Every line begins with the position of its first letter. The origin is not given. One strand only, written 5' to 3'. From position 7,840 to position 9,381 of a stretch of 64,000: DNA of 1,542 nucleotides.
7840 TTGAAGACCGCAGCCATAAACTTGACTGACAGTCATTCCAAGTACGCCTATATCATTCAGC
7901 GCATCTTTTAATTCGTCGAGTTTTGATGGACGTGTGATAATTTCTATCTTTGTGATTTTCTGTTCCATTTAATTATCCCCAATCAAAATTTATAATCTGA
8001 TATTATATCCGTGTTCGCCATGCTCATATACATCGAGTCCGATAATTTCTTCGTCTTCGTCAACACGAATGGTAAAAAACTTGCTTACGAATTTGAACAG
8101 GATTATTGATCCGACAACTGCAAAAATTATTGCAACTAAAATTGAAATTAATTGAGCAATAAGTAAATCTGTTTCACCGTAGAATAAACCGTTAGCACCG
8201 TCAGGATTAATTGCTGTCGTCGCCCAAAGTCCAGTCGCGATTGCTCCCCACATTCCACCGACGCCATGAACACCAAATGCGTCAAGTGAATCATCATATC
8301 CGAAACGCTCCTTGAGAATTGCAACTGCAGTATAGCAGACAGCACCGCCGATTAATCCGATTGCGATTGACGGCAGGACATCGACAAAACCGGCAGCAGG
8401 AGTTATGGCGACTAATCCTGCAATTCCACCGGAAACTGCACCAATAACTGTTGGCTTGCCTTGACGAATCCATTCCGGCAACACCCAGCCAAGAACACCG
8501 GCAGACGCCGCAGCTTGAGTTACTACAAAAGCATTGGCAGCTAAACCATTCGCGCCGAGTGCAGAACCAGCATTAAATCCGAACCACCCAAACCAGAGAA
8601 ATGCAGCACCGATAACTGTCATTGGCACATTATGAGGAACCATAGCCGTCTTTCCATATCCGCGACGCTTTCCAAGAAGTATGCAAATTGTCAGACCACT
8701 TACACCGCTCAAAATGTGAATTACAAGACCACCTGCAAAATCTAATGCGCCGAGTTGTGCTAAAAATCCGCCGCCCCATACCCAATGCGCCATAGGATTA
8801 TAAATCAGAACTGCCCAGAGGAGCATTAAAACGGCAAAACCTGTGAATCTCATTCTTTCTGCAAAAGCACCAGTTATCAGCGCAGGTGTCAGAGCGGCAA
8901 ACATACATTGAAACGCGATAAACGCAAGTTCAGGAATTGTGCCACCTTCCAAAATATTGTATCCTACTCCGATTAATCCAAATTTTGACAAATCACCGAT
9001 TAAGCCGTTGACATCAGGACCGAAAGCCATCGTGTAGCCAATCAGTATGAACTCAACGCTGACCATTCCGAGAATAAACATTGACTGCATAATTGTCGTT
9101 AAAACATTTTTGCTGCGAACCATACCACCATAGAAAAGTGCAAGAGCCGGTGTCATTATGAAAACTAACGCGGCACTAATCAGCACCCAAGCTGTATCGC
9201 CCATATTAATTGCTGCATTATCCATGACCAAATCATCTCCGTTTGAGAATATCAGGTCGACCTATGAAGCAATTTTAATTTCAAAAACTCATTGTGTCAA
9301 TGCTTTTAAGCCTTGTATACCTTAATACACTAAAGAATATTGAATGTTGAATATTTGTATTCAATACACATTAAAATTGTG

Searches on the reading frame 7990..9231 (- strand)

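Call 55: search_protein_families(library=ncbifam, max_evalue=1e-10, proteins=[window:7990-9231:-])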
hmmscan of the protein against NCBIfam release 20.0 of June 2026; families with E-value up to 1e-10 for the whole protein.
window:7990-9231:- (413 aa): 3 families
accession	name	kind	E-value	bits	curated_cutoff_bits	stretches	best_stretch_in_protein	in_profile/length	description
TIGR00836.1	amt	subfamily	4.9e-138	460.4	343.3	1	12-409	1-406/406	ammonium transporter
NF007947.0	PRK10666.1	equivalog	3.3e-111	372.2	657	1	5-410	24-427/428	ammonium transporter AmtB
TIGR03644.1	marine_trans_1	hypoth_equivalog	1.6e-59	201.7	514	1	12-410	4-402/404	probable ammonium transporter, marine subtype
